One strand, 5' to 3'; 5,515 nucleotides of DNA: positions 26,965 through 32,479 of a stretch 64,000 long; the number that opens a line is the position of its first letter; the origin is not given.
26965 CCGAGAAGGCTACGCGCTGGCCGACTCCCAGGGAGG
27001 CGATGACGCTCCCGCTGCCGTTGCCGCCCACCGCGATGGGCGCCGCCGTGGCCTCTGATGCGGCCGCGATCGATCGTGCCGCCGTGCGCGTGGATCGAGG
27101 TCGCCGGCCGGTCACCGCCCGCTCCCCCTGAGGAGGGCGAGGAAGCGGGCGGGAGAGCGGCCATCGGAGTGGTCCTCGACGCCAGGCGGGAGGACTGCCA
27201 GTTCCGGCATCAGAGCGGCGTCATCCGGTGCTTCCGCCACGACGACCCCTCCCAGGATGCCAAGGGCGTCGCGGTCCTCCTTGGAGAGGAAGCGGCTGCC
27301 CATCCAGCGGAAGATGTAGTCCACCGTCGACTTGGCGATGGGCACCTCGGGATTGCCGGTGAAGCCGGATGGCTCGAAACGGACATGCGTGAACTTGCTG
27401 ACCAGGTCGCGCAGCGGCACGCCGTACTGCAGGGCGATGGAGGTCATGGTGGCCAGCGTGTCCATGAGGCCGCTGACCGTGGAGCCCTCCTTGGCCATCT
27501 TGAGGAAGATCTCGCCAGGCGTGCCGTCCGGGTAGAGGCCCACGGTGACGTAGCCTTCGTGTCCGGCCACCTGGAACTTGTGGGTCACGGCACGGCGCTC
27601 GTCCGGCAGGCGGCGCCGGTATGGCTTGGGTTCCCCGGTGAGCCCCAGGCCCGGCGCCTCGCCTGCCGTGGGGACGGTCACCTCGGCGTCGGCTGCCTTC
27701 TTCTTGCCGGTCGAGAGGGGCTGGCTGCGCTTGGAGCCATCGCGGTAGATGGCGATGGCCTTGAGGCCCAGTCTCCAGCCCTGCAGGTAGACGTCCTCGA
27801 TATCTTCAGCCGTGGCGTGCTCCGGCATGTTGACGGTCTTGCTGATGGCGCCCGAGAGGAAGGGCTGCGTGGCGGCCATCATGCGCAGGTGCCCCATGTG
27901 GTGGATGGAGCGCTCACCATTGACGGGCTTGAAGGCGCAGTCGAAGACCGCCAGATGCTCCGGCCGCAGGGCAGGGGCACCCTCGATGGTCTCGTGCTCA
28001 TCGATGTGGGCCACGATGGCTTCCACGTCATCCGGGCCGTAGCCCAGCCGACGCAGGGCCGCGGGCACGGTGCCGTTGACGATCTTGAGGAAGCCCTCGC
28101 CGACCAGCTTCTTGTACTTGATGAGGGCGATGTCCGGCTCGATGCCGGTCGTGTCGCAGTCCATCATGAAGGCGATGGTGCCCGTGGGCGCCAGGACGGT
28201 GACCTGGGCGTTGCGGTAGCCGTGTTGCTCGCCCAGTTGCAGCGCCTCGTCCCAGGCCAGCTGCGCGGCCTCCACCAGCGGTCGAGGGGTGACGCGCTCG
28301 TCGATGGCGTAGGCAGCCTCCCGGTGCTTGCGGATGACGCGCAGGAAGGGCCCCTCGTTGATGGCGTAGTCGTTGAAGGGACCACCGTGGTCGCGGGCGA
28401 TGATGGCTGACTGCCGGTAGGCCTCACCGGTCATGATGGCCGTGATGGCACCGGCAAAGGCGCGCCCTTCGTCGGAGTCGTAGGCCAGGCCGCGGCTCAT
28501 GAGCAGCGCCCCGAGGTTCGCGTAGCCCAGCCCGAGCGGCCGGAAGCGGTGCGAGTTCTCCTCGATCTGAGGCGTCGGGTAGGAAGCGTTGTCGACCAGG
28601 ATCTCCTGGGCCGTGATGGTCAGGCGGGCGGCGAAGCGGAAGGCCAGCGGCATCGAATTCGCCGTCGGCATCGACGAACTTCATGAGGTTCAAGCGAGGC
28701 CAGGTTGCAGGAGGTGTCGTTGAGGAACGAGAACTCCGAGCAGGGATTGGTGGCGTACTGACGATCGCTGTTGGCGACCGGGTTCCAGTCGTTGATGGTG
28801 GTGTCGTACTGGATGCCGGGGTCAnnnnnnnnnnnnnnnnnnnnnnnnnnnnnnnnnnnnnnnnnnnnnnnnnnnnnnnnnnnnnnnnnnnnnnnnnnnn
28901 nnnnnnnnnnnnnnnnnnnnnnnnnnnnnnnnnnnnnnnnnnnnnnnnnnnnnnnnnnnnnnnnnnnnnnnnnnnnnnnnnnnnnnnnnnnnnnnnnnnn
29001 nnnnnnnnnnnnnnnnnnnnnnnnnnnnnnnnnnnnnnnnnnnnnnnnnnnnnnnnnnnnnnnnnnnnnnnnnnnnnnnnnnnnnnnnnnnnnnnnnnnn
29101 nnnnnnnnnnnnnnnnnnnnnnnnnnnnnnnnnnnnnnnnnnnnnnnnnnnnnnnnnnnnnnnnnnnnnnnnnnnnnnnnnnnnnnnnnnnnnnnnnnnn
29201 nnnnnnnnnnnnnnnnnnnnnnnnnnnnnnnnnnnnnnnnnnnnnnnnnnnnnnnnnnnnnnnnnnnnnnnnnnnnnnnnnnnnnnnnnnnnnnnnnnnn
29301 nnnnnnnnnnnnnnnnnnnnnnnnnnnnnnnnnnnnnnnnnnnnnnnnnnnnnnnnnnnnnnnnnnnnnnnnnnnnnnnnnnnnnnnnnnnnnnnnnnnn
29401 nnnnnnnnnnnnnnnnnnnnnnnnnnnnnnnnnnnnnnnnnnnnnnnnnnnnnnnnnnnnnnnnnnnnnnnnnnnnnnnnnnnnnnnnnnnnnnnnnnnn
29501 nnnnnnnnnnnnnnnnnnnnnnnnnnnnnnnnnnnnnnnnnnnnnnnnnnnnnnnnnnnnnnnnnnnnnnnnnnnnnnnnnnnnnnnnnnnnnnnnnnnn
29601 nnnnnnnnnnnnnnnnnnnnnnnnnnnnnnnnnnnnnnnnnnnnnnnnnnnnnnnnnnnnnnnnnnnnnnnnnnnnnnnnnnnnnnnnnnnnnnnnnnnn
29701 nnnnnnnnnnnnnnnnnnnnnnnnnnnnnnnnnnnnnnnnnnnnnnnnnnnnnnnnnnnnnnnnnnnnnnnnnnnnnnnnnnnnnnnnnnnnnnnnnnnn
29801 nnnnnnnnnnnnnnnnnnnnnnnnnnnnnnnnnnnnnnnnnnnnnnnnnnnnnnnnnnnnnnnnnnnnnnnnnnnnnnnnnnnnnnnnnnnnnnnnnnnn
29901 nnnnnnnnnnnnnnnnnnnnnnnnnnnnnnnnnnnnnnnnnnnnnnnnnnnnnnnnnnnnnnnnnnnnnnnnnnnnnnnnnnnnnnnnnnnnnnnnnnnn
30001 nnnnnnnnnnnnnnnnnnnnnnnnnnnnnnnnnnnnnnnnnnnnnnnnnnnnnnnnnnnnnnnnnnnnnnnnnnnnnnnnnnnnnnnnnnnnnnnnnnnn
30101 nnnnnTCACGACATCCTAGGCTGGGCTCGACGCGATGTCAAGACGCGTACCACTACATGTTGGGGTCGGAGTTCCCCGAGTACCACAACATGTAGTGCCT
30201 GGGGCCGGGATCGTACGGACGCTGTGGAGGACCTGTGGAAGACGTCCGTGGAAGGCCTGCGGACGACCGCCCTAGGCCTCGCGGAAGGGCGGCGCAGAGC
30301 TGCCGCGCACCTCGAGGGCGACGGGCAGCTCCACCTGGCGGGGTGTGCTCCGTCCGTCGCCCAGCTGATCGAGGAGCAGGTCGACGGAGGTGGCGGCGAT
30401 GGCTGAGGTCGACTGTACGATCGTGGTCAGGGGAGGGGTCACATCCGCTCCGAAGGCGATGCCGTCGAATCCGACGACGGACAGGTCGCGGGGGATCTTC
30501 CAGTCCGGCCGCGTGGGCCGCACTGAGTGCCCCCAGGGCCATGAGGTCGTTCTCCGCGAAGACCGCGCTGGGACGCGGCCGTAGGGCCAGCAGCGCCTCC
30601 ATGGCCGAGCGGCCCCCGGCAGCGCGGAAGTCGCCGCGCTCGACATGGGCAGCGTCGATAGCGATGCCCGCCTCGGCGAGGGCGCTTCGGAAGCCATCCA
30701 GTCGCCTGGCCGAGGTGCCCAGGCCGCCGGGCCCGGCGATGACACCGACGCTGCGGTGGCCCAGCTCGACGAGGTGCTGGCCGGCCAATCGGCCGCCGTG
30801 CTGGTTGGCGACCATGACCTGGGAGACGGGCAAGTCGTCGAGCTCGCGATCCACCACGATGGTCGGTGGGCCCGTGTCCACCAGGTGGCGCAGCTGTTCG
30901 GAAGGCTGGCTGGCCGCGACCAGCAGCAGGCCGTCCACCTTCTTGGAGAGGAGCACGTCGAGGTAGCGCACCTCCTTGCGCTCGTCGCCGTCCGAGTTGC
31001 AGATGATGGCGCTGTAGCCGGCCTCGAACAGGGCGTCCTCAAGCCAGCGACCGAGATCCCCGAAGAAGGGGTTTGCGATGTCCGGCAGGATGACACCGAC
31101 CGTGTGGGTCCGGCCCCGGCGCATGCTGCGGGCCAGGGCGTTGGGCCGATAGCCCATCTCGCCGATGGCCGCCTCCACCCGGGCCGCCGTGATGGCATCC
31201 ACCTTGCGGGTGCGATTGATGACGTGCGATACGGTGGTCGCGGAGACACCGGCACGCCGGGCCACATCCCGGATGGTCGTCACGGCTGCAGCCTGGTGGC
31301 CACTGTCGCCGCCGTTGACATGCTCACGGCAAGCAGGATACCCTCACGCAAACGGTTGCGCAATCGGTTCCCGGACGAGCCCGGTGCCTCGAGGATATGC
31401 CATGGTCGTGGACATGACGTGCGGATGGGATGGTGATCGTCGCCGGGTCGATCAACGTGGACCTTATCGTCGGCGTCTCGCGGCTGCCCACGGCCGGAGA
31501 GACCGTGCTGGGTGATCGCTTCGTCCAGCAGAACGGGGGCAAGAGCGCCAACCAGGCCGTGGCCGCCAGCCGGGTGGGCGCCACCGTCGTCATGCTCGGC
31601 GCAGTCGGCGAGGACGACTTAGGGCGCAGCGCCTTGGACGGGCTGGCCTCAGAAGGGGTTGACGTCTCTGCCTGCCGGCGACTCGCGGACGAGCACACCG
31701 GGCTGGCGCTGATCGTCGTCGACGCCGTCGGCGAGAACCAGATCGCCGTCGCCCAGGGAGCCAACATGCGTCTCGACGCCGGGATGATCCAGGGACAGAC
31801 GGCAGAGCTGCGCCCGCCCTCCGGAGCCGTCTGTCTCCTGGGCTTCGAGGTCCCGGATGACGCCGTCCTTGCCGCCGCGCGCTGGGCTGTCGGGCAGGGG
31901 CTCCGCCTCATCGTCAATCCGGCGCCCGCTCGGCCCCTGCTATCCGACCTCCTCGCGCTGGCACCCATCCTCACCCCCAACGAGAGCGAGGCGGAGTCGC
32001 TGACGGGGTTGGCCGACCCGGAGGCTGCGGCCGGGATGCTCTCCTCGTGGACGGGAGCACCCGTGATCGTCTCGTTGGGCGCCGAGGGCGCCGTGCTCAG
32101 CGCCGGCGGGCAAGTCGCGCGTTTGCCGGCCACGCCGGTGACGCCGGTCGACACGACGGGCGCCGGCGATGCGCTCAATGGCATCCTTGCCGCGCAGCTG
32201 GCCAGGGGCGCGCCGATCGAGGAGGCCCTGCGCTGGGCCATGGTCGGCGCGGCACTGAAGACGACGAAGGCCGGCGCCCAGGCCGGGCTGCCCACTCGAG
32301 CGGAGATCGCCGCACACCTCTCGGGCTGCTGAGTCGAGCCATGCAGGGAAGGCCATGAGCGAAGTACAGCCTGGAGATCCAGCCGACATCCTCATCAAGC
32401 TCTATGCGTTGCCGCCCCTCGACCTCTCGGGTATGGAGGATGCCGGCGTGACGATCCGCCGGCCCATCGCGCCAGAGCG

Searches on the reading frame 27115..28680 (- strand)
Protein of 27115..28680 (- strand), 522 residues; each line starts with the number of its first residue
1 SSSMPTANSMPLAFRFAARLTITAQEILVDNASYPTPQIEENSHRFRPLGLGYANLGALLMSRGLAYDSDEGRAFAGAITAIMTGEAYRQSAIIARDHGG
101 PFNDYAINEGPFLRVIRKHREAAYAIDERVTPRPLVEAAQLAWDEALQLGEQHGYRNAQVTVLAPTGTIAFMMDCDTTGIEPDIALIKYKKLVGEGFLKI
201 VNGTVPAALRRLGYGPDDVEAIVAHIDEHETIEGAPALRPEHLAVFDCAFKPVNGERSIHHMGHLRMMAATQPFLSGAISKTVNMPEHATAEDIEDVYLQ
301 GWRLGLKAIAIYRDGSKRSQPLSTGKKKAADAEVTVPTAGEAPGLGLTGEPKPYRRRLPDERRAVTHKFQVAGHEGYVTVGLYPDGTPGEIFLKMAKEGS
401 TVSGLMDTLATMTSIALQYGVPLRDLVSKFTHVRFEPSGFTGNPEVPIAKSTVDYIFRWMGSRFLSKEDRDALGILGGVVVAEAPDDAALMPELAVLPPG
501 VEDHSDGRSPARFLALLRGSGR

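Call 71: search_protein_families(library=pfam, proteins=[window:27115-28680:-], max_evalue=0.00001)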
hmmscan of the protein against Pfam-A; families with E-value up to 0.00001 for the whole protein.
window:27115-28680:- (522 aa): 2 families
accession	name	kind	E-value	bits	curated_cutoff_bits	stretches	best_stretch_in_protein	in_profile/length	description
PF02867.20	Ribonuc_red_lgC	-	5.1e-68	230.4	23.9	1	14-312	249-523/523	Ribonucleotide reductase, barrel domain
PF12637.14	TSCPD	-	3.6e-11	43.7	22.8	1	371-460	11-84/88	TSCPD domain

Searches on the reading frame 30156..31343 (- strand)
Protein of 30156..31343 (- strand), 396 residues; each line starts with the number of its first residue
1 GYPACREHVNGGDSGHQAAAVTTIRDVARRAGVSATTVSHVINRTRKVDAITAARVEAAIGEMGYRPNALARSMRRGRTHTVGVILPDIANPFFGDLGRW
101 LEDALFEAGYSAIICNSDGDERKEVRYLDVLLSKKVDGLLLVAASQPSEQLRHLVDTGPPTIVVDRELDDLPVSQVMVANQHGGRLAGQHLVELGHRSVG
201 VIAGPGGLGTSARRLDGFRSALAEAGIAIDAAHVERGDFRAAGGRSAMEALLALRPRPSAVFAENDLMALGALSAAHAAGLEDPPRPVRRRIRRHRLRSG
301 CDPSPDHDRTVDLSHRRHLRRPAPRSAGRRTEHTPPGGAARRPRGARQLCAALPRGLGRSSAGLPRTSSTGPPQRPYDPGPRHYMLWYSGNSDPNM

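Call 71: search_protein_families(library=pfam, proteins=[window:30156-31343:-], max_evalue=0.00001)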
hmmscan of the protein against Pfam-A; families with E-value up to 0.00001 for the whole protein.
window:30156-31343:- (396 aa): 4 families
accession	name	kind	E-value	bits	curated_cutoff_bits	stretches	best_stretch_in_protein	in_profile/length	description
PF00532.27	Peripla_BP_1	-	2.2e-33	116.4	22.2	1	79-282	1-208/281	Periplasmic binding proteins and sugar binding domain of LacI family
PF13407.12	Peripla_BP_4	-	2.1e-21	77.1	35.1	1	82-284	1-210/258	Periplasmic binding protein domain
PF00356.27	LacI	-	4.2e-17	62.1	27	1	23-68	1-46/46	Bacterial regulatory proteins, lacI family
PF13377.12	Peripla_BP_3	-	2.6e-16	60.6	26.5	1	189-282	2-100/167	Periplasmic binding protein-like domain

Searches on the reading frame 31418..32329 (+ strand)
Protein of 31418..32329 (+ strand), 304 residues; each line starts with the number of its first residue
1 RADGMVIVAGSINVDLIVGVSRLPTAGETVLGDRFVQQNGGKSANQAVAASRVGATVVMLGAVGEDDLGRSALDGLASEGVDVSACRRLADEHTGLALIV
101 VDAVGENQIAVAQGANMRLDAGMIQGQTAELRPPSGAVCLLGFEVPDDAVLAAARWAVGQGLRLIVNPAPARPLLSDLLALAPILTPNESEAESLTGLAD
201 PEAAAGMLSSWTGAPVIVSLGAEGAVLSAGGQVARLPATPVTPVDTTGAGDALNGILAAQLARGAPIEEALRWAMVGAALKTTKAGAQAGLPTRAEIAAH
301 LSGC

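Call 71: search_protein_families(library=pfam, proteins=[window:31418-32329:+], max_evalue=0.00001)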
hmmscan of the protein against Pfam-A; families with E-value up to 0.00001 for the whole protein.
window:31418-32329:+ (304 aa): 2 families
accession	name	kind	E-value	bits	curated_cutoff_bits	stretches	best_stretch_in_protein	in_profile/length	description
PF00294.29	PfkB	-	1.7e-60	205.3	25.8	1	5-294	3-302/302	pfkB family carbohydrate kinase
PF08543.17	Phos_pyr_kin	-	7.3e-10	39.1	27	1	174-275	112-225/246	Phosphomethylpyrimidine kinase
